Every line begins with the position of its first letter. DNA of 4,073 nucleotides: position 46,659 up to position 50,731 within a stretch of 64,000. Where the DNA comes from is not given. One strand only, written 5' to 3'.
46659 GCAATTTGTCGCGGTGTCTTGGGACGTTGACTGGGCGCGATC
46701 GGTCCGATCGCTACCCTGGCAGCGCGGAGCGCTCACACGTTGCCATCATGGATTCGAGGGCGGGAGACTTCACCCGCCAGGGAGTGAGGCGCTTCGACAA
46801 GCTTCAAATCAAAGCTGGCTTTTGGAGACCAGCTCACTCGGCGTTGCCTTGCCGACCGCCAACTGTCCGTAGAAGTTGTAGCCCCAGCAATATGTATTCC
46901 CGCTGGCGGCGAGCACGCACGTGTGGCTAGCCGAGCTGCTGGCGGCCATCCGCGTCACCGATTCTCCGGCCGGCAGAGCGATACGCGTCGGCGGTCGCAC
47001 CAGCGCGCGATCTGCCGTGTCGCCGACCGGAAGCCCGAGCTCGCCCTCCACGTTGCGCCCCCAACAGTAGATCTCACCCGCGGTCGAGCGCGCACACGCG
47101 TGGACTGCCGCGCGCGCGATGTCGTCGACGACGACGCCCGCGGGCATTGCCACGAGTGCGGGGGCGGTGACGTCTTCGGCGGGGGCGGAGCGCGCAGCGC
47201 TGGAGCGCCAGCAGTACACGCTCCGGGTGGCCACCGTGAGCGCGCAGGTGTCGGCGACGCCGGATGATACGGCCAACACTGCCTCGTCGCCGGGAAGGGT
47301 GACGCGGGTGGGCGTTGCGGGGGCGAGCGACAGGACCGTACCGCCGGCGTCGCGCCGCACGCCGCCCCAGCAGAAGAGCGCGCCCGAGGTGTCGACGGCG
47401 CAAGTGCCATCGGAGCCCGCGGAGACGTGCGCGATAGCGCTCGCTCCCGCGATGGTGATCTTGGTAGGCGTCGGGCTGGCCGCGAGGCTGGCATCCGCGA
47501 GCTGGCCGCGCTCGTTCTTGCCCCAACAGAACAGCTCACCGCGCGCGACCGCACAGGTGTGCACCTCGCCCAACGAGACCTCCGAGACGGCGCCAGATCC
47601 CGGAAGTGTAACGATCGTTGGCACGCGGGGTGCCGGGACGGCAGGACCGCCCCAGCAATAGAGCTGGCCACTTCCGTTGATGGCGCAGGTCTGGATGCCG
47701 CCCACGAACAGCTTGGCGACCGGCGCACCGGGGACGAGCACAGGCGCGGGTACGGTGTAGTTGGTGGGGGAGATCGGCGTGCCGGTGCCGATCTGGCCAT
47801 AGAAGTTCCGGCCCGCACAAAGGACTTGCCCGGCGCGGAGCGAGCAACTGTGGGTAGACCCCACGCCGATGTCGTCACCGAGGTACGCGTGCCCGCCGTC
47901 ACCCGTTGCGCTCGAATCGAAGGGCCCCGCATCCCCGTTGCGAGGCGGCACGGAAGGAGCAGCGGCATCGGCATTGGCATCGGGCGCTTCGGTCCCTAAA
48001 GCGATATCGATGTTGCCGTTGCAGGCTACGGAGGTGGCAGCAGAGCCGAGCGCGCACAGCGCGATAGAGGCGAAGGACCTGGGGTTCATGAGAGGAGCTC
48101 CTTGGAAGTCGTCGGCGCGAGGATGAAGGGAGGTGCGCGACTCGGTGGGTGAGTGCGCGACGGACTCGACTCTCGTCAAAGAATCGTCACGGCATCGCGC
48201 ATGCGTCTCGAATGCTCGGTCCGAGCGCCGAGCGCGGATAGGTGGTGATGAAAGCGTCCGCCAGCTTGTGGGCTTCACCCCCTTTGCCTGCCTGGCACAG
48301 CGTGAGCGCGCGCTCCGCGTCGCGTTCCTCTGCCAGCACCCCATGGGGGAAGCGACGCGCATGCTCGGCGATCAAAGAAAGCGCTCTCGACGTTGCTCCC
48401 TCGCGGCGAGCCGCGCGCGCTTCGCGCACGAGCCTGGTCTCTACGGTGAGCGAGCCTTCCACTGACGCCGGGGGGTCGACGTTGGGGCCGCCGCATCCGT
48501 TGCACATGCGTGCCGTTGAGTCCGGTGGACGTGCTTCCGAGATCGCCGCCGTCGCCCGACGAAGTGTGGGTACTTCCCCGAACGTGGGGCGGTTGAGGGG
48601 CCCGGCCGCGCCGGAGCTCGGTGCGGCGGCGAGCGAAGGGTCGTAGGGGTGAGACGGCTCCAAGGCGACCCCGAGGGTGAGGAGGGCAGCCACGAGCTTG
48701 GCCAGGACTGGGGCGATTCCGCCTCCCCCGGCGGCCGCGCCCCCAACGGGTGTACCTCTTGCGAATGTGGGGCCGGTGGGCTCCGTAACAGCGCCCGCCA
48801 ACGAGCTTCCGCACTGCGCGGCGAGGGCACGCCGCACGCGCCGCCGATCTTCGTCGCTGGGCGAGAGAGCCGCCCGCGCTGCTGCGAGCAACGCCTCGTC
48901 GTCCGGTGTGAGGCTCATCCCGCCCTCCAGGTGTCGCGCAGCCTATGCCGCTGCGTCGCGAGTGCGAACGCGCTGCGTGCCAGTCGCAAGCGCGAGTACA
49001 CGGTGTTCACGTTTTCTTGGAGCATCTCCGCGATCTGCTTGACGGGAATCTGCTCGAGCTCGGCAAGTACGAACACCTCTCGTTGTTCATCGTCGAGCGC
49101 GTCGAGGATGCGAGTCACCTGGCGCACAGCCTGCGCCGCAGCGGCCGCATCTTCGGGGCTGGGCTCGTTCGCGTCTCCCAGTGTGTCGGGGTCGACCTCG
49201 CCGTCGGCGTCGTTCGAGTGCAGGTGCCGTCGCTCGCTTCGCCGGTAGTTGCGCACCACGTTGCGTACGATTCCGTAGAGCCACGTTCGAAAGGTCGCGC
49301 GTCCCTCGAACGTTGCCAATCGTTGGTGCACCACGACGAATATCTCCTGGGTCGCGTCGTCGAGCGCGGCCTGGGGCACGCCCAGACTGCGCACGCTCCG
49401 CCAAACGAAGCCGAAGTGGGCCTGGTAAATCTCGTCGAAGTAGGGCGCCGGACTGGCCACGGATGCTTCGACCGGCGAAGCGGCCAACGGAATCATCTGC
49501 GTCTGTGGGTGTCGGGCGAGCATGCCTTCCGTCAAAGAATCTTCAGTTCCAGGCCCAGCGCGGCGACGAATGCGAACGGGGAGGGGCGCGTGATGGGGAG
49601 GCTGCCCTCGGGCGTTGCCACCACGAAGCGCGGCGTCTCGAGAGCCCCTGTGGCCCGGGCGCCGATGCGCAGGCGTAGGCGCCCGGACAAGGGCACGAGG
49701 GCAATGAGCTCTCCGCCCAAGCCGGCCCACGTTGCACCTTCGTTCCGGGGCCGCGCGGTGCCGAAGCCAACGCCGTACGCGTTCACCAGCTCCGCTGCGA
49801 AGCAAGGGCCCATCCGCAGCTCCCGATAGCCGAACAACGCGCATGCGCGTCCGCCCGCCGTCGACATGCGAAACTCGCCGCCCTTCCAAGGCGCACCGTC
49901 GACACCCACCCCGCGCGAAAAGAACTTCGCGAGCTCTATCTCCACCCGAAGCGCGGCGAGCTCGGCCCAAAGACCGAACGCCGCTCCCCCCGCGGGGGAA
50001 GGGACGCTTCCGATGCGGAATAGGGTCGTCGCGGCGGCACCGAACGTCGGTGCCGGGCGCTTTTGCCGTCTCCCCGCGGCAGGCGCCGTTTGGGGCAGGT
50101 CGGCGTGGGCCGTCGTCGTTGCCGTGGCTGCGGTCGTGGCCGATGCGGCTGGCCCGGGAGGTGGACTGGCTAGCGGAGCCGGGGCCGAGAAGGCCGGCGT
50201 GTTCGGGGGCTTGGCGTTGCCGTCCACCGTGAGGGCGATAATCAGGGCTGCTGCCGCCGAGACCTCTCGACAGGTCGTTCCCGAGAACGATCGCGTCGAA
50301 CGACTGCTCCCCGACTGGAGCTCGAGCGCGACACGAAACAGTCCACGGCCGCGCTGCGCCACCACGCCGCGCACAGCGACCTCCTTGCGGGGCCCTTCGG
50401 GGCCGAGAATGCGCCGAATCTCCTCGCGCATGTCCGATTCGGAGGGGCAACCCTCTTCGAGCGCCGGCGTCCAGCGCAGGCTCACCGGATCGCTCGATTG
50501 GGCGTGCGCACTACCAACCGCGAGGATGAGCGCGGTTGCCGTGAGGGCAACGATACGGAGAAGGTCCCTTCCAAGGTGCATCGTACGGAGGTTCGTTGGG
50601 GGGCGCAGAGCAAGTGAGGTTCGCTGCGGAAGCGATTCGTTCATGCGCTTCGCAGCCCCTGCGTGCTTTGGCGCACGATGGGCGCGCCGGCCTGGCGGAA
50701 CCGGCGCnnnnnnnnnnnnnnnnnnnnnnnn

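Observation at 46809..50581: Third copy of the barrel / ECF sigma / anti-sigma module, here driving an RCC1-repeat propeller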

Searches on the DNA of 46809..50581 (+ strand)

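Call 20: search_dna_similar(query=window:46809-50581:+, collection=plasmids, mode=near, max_rows=5)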
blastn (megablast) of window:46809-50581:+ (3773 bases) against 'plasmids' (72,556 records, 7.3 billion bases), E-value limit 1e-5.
No match.
